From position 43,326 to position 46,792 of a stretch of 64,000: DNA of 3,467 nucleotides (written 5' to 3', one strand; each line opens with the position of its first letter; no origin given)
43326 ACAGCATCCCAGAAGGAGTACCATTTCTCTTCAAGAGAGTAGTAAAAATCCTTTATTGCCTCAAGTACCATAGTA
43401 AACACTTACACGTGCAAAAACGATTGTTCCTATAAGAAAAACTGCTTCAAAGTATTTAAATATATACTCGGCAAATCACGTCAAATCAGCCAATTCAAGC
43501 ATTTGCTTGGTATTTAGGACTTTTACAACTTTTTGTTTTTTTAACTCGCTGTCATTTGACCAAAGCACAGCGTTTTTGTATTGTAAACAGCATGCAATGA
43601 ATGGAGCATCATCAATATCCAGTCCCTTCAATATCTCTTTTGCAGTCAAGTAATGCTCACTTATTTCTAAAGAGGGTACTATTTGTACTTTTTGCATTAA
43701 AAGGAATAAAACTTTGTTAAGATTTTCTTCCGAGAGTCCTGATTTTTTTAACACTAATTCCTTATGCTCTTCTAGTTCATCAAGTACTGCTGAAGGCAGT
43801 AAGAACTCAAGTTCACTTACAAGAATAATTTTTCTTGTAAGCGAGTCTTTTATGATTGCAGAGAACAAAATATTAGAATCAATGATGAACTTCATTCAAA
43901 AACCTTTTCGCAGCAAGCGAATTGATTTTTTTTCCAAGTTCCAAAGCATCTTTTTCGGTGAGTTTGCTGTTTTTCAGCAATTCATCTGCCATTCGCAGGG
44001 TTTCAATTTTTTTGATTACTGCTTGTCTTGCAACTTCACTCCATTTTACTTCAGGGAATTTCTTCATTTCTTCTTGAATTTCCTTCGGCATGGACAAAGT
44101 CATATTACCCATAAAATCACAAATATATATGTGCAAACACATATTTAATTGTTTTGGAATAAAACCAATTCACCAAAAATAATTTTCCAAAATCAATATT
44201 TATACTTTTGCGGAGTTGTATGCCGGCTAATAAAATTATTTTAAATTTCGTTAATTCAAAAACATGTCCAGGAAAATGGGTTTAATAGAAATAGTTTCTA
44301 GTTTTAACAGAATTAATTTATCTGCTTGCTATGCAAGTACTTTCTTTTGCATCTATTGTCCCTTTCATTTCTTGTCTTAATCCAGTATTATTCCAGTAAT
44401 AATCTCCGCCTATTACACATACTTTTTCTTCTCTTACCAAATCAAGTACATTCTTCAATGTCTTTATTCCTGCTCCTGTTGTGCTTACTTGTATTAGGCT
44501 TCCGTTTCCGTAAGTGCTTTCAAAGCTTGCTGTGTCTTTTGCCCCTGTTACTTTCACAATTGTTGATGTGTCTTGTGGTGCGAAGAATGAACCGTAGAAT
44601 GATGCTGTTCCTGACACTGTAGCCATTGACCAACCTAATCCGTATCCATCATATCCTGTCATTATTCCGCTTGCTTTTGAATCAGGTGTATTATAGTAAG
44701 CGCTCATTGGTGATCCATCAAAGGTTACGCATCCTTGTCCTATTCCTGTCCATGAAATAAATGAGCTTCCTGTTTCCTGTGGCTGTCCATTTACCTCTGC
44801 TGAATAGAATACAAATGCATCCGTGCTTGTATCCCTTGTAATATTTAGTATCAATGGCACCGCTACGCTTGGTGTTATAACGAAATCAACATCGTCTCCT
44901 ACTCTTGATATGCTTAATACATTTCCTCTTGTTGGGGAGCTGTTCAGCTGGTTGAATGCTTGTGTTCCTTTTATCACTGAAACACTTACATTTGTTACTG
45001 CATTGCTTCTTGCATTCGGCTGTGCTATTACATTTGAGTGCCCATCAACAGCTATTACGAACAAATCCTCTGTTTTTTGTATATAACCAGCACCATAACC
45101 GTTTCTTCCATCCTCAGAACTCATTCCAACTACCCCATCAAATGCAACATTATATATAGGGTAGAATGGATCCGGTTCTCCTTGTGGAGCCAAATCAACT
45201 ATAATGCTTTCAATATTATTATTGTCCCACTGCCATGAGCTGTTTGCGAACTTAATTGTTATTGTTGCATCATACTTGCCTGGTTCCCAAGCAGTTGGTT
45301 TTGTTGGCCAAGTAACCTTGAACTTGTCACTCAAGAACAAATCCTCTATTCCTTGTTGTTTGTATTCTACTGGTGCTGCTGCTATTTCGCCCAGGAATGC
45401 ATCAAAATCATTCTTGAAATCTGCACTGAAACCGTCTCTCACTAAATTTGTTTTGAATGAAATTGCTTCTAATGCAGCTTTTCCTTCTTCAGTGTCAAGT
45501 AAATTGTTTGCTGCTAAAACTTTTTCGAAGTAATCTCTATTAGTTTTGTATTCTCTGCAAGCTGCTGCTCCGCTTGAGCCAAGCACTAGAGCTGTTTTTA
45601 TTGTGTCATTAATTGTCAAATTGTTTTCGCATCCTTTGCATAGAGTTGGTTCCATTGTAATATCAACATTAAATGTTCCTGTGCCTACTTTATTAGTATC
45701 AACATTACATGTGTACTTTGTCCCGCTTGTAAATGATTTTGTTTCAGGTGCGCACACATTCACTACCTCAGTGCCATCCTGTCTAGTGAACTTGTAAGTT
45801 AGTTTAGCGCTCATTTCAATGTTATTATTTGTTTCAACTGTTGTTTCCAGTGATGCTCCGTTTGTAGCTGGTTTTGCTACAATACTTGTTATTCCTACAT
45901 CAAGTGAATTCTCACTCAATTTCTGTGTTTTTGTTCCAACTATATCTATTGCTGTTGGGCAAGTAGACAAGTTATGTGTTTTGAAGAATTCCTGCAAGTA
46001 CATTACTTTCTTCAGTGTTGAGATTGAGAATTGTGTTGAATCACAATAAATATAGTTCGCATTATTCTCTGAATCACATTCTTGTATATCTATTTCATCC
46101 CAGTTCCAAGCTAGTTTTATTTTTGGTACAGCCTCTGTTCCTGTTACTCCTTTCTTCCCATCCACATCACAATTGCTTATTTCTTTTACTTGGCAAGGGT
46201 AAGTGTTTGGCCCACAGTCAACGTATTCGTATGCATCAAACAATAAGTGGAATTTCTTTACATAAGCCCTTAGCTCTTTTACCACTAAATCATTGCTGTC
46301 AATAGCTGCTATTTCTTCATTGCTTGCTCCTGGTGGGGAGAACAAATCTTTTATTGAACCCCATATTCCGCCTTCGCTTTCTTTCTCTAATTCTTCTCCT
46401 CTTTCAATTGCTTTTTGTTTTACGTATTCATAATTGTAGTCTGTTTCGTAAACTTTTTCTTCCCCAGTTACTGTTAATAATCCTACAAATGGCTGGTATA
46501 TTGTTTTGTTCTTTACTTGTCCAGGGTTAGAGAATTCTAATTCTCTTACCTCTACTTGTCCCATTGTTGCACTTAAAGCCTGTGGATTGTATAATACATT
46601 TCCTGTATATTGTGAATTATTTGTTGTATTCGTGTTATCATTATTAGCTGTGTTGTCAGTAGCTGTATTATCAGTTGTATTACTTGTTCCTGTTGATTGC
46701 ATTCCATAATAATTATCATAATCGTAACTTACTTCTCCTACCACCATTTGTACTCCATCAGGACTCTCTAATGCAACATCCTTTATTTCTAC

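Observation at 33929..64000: A 30-kb single-strand block built around three paralogous giant surface proteins: candidate undescribed archaeal cell-surface or host-interaction system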

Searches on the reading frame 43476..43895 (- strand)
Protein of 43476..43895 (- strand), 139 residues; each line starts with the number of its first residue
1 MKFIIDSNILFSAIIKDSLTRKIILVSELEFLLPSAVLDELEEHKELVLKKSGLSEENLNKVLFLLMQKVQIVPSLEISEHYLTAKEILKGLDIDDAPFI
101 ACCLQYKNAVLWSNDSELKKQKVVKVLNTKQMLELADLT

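Call 5: search_protein_families(library=pfam, proteins=[window:43476-43895:-], max_evalue=0.1)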
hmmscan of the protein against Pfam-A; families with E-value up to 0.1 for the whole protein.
window:43476-43895:- (139 aa): 7 families
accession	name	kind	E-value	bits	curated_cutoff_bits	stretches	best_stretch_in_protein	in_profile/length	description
PF10130.15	PIN_2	-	2.4e-27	96.2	22.4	1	4-121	1-118/133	PIN domain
PF01850.27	PIN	-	1.4e-08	35.8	23.6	1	4-120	2-116/120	PIN domain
PF13638.12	PIN_4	-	0.00049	20.8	21.9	1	3-119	1-118/132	PIN domain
PF13470.12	PIN_3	-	0.0029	18.8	27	1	2-111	1-109/115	PIN domain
PF16289.11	PIN_12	-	0.023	15.6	32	1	4-61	2-65/172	PIN domain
PF18477.7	PIN_9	-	0.044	14.4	26.3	0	25-75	25-71/116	PIN like domain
PF00476.26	DNA_pol_A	-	0.071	12.5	34.3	1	55-110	34-86/381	DNA polymerase family A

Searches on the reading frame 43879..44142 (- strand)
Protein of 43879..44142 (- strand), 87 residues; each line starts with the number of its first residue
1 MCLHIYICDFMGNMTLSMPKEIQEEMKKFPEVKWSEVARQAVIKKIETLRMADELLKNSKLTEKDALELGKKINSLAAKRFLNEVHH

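Call 5: search_protein_families(library=pfam, proteins=[window:43879-44142:-], max_evalue=0.1)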
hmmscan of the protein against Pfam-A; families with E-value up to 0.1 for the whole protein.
window:43879-44142:- (87 aa): 0 families

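Call 46: search_protein_families(library=ncbifam, proteins=[window:43879-44142:-], max_evalue=1)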
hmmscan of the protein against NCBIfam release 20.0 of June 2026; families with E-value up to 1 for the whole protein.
window:43879-44142:- (87 aa): 3 families
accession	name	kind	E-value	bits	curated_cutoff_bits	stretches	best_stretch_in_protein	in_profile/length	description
NF050799.1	TA_anti_VapB_Sulfo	equivalog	4.7e-06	27.1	60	1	18-61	6-48/69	type II toxin-antitoxin system VapB family antitoxin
NF046040.1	RelB_antitoxin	equivalog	0.022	15.1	50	1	20-48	10-38/69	type II toxin-antitoxin system RelB family antitoxin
NF035941.1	GBS_alph_likeN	equivalog_domain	0.087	12.3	250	1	19-65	166-209/225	alpha-like surface protein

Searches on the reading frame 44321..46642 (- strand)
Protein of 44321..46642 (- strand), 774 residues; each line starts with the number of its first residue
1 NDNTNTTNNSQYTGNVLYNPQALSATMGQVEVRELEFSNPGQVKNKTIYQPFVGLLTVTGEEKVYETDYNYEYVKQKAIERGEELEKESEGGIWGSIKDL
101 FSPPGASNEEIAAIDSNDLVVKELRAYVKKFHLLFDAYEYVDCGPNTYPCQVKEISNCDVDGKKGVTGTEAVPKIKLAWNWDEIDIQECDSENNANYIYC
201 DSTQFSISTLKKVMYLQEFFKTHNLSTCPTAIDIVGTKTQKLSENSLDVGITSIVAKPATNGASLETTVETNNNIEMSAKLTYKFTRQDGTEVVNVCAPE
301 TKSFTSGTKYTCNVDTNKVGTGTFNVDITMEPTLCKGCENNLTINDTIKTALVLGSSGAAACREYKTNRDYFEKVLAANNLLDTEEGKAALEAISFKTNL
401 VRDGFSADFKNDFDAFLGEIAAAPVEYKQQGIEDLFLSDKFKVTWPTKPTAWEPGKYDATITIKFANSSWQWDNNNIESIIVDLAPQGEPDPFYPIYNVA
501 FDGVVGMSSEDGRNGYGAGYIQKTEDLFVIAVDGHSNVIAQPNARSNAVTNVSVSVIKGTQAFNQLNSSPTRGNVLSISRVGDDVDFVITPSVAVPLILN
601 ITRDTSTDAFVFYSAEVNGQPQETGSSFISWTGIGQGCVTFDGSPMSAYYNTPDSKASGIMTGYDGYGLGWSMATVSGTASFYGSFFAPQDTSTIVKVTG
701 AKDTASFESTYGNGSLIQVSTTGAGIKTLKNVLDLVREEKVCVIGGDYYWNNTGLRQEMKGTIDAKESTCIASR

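Call 37: search_solved_structures(query=A2, max_evalue=10)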
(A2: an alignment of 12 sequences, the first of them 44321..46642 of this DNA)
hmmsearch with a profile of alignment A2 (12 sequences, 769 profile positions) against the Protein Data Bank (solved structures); distinct sequences matched with E-value up to 10: 0.

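Call 47: predict_structure(alignment_id=A3)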
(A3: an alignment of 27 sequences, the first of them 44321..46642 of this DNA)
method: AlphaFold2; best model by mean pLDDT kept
length: 774 residues; sequences in the alignment: 27
mean_pLDDT: 81.3   pTM: 0.65
mean pLDDT of the five models: 81.3, 80.5, 78.6, 77.5, 77.3
residues with pLDDT >= 90: 330; 70-90: 308; 50-70: 66; < 50: 70
segments of 3 or more residues with pLDDT < 50: 1-35, 87-95, 102-109, 137-153
pLDDT, mean of each block of 10 residues (from residue 1): 30 30 34 51 62 72 72 77 57 48 44 69 77 54 41 66 85 91 93 89 96 95 83 70 77 83 87 88 86 85 89 85 87 86 85 66 83 87 91 94 93 88 82 92 77 90 92 93 88 88 85 90 88 79 81 92 91 91 88 94 91 95 92 91 91 92 91 92 94 94 94 94 82 93 92 87 89 79
secondary structure, 60 per line:
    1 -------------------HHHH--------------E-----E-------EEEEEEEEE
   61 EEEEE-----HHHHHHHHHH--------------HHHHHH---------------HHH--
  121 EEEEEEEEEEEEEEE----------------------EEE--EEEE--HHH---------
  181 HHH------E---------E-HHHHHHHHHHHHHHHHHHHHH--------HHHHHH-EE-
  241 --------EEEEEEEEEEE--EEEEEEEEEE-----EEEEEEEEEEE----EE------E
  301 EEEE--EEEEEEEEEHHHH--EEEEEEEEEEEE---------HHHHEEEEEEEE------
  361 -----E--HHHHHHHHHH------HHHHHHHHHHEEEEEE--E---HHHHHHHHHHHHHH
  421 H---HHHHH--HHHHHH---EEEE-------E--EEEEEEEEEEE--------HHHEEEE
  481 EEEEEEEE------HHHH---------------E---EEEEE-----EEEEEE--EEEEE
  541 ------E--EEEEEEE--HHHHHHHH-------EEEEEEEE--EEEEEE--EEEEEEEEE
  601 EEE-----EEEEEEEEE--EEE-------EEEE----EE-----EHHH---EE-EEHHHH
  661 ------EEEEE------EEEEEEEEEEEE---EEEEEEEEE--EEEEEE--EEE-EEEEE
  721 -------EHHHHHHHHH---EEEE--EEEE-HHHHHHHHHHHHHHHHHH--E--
elements in order (helices of 4 or more, strands of 3 or more residues): H20-23 E52-65 H71-80 H95-100 E121-135 E158-160 E163-166 H202-222 H231-236 E249-259 E262-271 E277-287 E300-304 E307-315 H316-319 E322-333 H343-346 E347-354 H369-378 H385-394 E395-400 H407-421 H425-429 H432-437 E441-444 E455-465 E477-488 H495-498 E518-522 E528-533 E536-540 E550-556 H559-566 E574-581 E584-589 E592-603 E609-617 E620-622 E630-633 H657-660 E667-671 E678-689 E693-701 E704-709 E712-714 E716-720 H729-737 E741-744 E747-750 H752-769

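Call 49: fold_search(model_id=the predicted structure, library=pdb)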
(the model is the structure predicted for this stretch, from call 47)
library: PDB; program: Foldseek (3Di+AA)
matches with E <= 10: 1487; with E <= 0.001: 6
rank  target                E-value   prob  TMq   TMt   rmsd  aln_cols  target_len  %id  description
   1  3wno_A                1.8e-05  0.75  0.11  0.12  25.2       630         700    8  D308A mutant of Bacillus circulans T-3040 cycloisomaltooligosaccharide glucanotransferase complexed with cycloisomalto (released 2014-02-05)
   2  3wnk                  6.1e-05  0.72  0.12  0.13  24.6       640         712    9  Crystal Structure of Bacillus circulans T-3040 cycloisomaltooligosaccharide glucanotransferase (released 2014-02-05)
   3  3wnl_A                7.2e-05  0.44  0.10  0.11  24.9       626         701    9  D308A mutant of Bacillus circulans T-3040 cycloisomaltooligosaccharide glucanotransferase complexed with isomaltohexao (released 2014-02-05)
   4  3wnn_A                8.0e-05  0.51  0.11  0.12  24.1       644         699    8  D308A mutant of Bacillus circulans T-3040 cycloisomaltooligosaccharide glucanotransferase complexed with isomaltooctao (released 2014-02-05)
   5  3wnp_A                1.3e-04  0.54  0.11  0.12  24.9       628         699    7  D308A, F268V, D469Y, A513V, and Y515S quintuple mutant of Bacillus circulans T-3040 cycloisomaltooligosaccharide gluca (released 2014-02-05)
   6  3wnn_B                1.5e-04  0.54  0.11  0.12  24.6       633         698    8  D308A mutant of Bacillus circulans T-3040 cycloisomaltooligosaccharide glucanotransferase complexed with isomaltooctao (released 2014-02-05)
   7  8dhl_A                1.1e-03  1.00  0.09  0.09   6.6       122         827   12  Tannerella forsythia beta-glucuronidase (L2) (released 2023-05-17)
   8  1l9m_B                1.5e-03  1.00  0.10  0.12   8.8       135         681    8  Three-dimensional structure of the human transglutaminase 3 enzyme: binding of calcium ions change structure for activ (released 2002-05-29)
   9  8uh2_A                1.5e-03  0.25  0.12  0.14  23.5       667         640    9  Complex of C3b with the inhibitor albicin (released 2024-05-08)
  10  1ex0_B                1.6e-03  1.00  0.11  0.12   6.5       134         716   13  HUMAN FACTOR XIII, MUTANT W279F ZYMOGEN (released 2003-12-23)
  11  4kkp_B                2.5e-03  0.75  0.10  0.26  31.5       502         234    7  Crystal structure of Vibrio cholerae RbmA (crystal form 2) (released 2013-05-22)
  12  6b6l_B                2.7e-03  0.23  0.11  0.11  26.6       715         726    8  The crystal structure of glycosyl hydrolase family 2 (GH2) member from Bacteroides cellulosilyticus DSM 14838 (released 2017-10-11)
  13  4kkq_A                3.1e-03  0.87  0.10  0.30  31.5       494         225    7  Crystal structure of Vibrio cholerae RbmA (crystal form 1) (released 2013-05-22)
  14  4cu6                  3.3e-03  1.00  0.09  0.09  13.1       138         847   11  Unravelling the multiple functions of the architecturally intricate Streptococcus pneumoniae beta-galactosidase, BgaA (released 2014-08-20)
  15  8cmt_A                3.7e-03  1.00  0.11  0.12   4.8       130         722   15  Structure of the plasma coagulation Factor XIII A2B2 heterotetrameric complex. (released 2024-09-11)
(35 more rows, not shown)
